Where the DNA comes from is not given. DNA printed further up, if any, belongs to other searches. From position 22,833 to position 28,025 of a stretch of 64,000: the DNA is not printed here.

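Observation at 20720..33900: ~13-kb low-GC, decayed defence/accessory island without visible integrase or tRNA anchor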

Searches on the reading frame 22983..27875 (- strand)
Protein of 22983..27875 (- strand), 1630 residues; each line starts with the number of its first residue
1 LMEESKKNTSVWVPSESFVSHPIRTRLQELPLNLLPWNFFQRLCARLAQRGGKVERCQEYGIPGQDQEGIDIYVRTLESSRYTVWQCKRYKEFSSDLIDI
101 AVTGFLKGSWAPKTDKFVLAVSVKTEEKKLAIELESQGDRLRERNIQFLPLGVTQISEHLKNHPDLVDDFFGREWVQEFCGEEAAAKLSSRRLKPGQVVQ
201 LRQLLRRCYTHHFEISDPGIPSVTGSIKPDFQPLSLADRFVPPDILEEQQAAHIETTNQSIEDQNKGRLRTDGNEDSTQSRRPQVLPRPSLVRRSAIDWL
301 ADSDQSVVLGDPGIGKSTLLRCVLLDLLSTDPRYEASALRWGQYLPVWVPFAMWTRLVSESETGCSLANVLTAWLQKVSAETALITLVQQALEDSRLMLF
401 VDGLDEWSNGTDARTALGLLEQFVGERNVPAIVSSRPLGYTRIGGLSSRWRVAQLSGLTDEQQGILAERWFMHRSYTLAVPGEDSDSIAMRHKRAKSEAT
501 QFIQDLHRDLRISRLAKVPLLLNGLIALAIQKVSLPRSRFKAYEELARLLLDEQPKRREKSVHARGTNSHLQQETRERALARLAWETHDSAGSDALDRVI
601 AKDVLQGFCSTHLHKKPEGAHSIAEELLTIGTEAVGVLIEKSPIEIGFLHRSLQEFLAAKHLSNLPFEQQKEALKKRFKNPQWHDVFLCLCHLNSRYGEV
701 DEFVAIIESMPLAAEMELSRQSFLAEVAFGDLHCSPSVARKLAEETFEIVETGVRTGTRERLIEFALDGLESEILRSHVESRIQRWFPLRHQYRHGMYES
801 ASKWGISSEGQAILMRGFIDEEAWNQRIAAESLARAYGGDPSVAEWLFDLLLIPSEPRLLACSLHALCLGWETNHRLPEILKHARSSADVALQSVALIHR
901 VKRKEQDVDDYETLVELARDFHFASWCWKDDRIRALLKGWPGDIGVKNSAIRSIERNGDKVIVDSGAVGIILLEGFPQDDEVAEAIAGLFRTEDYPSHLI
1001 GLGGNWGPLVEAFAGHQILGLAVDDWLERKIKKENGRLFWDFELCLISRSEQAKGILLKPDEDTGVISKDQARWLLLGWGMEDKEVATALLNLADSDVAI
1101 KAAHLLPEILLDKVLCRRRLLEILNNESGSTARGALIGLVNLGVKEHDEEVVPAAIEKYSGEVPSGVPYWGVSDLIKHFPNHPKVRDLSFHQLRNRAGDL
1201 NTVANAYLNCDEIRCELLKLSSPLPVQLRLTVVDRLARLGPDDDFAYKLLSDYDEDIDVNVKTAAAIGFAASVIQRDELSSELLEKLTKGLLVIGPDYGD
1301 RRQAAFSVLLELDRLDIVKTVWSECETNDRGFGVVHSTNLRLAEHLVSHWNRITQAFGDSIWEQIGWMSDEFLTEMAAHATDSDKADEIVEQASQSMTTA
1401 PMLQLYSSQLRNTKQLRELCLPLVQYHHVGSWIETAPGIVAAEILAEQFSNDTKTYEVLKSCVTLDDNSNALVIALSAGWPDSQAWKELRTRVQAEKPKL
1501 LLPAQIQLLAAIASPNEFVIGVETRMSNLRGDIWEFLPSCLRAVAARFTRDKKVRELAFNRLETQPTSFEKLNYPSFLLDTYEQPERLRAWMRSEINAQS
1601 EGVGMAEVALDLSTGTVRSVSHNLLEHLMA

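Call 5: search_protein_families(library=pfam, proteins=[window:22983-27875:-], max_evalue=0.01)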
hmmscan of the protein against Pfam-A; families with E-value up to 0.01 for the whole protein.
window:22983-27875:- (1630 aa): 5 families
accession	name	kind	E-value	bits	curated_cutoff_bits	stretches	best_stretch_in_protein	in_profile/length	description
PF05729.18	NACHT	-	4.6e-10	40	26.7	1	305-473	2-166/167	NACHT domain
PF13191.12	AAA_16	-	1.7e-05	25.8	32.6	1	307-408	28-145/167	AAA ATPase domain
PF24883.2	NPHP3_N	-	8.9e-05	23.2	24.8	0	382-436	111-164/164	Nephrocystin 3, N-terminal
PF20703.3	nSTAND1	-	0.001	19.2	27.1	1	300-411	30-131/379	Novel STAND NTPase 1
PF20720.3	nSTAND3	-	0.0015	18.7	27.2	0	295-330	9-44/155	Novel STAND NTPase 3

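Call 6: search_protein_families(library=padloc, proteins=[window:22983-27875:-], max_evalue=0.01)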
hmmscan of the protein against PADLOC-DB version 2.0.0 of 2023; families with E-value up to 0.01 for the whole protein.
window:22983-27875:- (1630 aa): 0 families

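Call 25: find_homologous_proteins(query=window:22983-27875:-, max_evalue=0.001)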
Query window:22983-27875:- (1630 aa): 462 proteins with E <= 0.001 among 8000 candidates; the best 120 are listed.
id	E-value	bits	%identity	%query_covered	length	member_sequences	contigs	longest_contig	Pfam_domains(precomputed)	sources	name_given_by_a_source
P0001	0.0e+0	3714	100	100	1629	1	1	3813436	PF05729.19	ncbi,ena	-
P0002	0.0e+0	2903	78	100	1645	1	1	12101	PF05729.19,PF13191.13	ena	-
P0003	0.0e+0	2476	68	100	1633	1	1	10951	PF05729.19,PF13191.13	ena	-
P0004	0.0e+0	2468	68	100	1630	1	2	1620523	PF05729.19,PF13191.13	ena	-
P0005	0.0e+0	2450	67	100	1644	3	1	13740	PF05729.19,PF13191.13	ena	-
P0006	0.0e+0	2431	67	100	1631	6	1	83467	PF05729.19,PF13191.13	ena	-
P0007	0.0e+0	2416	67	100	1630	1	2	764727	PF05729.19,PF13191.13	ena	-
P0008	0.0e+0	2416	67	100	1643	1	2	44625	PF05729.19,PF13191.13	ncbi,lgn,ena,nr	ncbi:MAG: NACHT domain-containing protein [Candidatus Poribacteria bacterium]|nr:NACHT domain-contai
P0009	0.0e+0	2400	66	100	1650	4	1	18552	PF05729.19,PF13191.13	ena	-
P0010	0.0e+0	2399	66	100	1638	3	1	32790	PF05729.19,PF13191.13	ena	-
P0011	0.0e+0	2390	67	100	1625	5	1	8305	PF05729.19,PF13646.13,PF13191.13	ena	-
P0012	0.0e+0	2384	66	100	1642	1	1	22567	PF05729.19,PF04471.19,PF13191.13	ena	-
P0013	0.0e+0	2354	65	100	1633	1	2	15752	PF24883.3,PF05729.19,PF13191.13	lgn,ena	-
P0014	0.0e+0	2351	66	100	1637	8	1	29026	PF05729.19,PF13191.13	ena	-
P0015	0.0e+0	2350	65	100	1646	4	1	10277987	PF24883.3,PF05729.19,PF13191.13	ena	-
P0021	0.0e+0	2330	65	100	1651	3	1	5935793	PF05729.19,PF13191.13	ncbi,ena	-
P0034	0.0e+0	2112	59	100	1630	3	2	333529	PF24883.3,PF05729.19,PF13191.13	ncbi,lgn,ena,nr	ncbi:MAG: NACHT domain-containing protein [Gemmatimonadetes bacterium]|nr:NACHT domain-containing pr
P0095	7.7e-249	847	33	100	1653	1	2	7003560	PF24883.3,PF05729.19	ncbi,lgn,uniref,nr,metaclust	ncbi:putative NTPase (NACHT family) [Cylindrospermum stagnale PCC 7417]|uniref:Putative NTPase (NACH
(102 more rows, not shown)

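Call 26: find_encoding_contigs(protein=P0001, flank=10000, max_places=5)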
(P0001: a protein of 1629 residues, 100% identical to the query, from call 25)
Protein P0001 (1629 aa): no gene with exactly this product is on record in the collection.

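Call 27: list_cluster_members(proteins=[P0001, P0002, P0004, P0008])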
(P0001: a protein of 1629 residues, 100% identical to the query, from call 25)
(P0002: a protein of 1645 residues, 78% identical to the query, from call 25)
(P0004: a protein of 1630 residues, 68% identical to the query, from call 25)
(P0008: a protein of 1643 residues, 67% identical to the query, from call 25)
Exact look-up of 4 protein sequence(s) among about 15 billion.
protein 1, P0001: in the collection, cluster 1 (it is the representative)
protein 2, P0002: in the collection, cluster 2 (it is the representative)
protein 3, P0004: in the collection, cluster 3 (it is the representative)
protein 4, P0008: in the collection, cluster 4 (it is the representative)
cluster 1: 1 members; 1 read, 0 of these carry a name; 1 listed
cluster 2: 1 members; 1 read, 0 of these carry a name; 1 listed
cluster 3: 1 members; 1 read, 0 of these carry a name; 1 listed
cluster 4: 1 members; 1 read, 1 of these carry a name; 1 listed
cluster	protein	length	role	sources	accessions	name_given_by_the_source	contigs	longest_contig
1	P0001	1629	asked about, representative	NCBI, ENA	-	-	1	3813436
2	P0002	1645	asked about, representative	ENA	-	-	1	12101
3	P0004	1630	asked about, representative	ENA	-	-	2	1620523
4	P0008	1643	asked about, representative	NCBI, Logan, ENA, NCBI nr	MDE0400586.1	MAG: NACHT domain-containing protein [Candidatus Poribacteria bacterium] | NACHT domain-containing protein [Candidatus Poribacteria bacterium]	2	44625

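Call 28: find_encoding_contigs(protein=P0002, flank=6000, max_places=3)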
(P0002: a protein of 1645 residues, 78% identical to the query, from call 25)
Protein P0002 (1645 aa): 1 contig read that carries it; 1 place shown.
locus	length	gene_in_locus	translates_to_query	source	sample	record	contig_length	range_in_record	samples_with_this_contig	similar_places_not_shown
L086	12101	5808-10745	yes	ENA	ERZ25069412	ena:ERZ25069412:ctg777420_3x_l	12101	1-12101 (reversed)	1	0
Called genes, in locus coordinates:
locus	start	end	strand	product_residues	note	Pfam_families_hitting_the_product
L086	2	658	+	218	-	?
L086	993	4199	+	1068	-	PF02384:N6_Mtase, PF20473:MmeI_Mtase (weak), PF07669:Eco57I (faint), PF18135:Type_ISP_C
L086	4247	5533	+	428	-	PF26308:YopA_M, PF27216:YopA_C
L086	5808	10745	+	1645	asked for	PF05729:NACHT, PF13191:AAA_16 (faint)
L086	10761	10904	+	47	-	-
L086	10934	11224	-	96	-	PF01909:NTP_transf_2, PF18765:Polbeta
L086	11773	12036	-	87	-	-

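Call 29: find_encoding_contigs(protein=P0004, flank=6000, max_places=3)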
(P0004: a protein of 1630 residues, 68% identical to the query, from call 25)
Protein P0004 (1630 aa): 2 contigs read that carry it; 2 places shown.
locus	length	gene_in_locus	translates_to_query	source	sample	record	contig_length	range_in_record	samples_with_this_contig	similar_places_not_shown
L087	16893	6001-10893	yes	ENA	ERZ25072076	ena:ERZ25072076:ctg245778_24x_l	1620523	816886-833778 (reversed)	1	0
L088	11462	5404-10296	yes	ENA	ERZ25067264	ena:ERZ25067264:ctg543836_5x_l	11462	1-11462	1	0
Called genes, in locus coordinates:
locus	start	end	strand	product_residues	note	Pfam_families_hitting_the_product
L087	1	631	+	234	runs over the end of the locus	PF02629:CoA_binding, PF00549:Ligase_CoA, PF13607:Succ_CoA_lig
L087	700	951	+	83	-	-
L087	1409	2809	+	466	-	PF02384:N6_Mtase (weak)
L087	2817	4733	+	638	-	PF07669:Eco57I (weak), PF18135:Type_ISP_C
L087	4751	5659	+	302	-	PF14022:DUF4238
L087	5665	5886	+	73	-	-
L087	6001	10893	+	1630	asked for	PF05729:NACHT, PF13191:AAA_16 (weak)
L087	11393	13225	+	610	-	PF05448:AXE1, PF12760:Zn_ribbon_IS1595 (faint), PF12762:DDE_Tnp_IS1595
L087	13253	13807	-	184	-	-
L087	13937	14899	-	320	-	PF04616:Glyco_hydro_43 (faint)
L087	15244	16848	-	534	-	PF02776:TPP_enzyme_N, PF00205:TPP_enzyme_M, PF02775:TPP_enzyme_C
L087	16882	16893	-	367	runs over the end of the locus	PF08240:ADH_N, PF16912:Glu_dehyd_C, PF00107:ADH_zinc_N, PF13602:ADH_zinc_N_2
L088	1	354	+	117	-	?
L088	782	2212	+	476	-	PF02384:N6_Mtase (weak)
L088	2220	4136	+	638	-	PF07669:Eco57I (weak), PF18135:Type_ISP_C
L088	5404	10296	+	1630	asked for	PF05729:NACHT, PF13191:AAA_16 (weak)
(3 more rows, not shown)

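Call 31: find_encoding_contigs(protein=P0021, flank=7000, max_places=2)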
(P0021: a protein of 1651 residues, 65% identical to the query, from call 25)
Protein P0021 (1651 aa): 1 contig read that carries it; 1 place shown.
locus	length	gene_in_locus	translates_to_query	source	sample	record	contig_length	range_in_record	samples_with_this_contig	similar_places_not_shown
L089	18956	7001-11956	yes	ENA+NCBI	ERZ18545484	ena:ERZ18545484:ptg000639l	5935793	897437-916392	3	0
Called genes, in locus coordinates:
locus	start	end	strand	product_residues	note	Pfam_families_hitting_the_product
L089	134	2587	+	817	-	PF12895:ANAPC3 (faint), PF07719:TPR_2 (faint), PF13371:TPR_9 (faint), PF13414:TPR_11 (faint), PF13428:TPR_14 (faint), PF14559:TPR_19 (weak), PF14559:TPR_19 (weak), PF13485:Peptidase_MA_2, +3 more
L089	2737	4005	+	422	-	PF01548:DEDD_Tnp_IS110, PF02371:Transposase_20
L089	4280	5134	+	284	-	PF13709:DUF4159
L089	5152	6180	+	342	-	PF00493:MCM (faint), PF20030:bpMoxR, PF07726:AAA_3, PF07728:AAA_5, PF00004:AAA (weak), PF17863:AAA_lid_2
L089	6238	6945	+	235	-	PF05014:Nuc_deoxyrib_tr (weak)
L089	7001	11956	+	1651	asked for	PF05729:NACHT, PF13191:AAA_16 (weak)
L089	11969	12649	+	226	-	-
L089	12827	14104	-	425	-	PF04326:SLFN_AlbA_2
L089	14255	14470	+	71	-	PF04014:MazE_antitoxin, PF15937:PrlF_antitoxin (weak)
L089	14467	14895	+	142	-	PF01850:PIN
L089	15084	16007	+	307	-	PF01882:DUF58, PF13519:VWA_2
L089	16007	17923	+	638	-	PF07584:BatA, PF13519:VWA_2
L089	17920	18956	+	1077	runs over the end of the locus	-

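Call 32: find_encoding_contigs(protein=P0034, flank=7000, max_places=2)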
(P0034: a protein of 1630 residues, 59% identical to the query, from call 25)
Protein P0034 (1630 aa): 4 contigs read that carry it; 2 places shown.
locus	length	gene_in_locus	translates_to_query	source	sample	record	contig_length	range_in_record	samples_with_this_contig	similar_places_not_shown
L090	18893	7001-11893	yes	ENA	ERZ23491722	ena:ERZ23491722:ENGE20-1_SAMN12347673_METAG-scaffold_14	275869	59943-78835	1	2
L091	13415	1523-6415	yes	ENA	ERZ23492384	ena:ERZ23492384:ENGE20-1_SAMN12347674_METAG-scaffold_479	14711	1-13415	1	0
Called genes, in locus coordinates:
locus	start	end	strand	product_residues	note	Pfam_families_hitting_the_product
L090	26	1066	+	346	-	PF02615:Ldh_2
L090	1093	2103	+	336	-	PF01408:GFO_IDH_MocA, PF22725:GFO_IDH_MocA_C3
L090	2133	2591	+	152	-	-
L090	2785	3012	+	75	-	-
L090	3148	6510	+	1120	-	PF02384:N6_Mtase, PF20473:MmeI_Mtase, PF07669:Eco57I (weak), PF18135:Type_ISP_C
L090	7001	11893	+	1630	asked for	PF13191:AAA_16 (faint), PF24883:NPHP3_N (faint), PF05729:NACHT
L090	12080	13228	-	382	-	PF13228:DUF4037 (faint), PF01909:NTP_transf_2 (weak)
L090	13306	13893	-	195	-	PF00583:Acetyltransf_1, PF13673:Acetyltransf_10 (weak), PF13508:Acetyltransf_7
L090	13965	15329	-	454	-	PF00206:Lyase_1, PF14698:ASL_C2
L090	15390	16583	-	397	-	PF00202:Aminotran_3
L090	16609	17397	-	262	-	PF00696:AA_kinase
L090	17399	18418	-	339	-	PF01118:Semialdhyde_dh, PF22698:Semialdhyde_dhC_1, PF02774:Semialdhyde_dhC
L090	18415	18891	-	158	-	PF01316:Arg_repressor, PF02863:Arg_repressor_C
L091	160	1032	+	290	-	PF18135:Type_ISP_C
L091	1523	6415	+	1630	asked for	PF13191:AAA_16 (faint), PF24883:NPHP3_N (faint), PF05729:NACHT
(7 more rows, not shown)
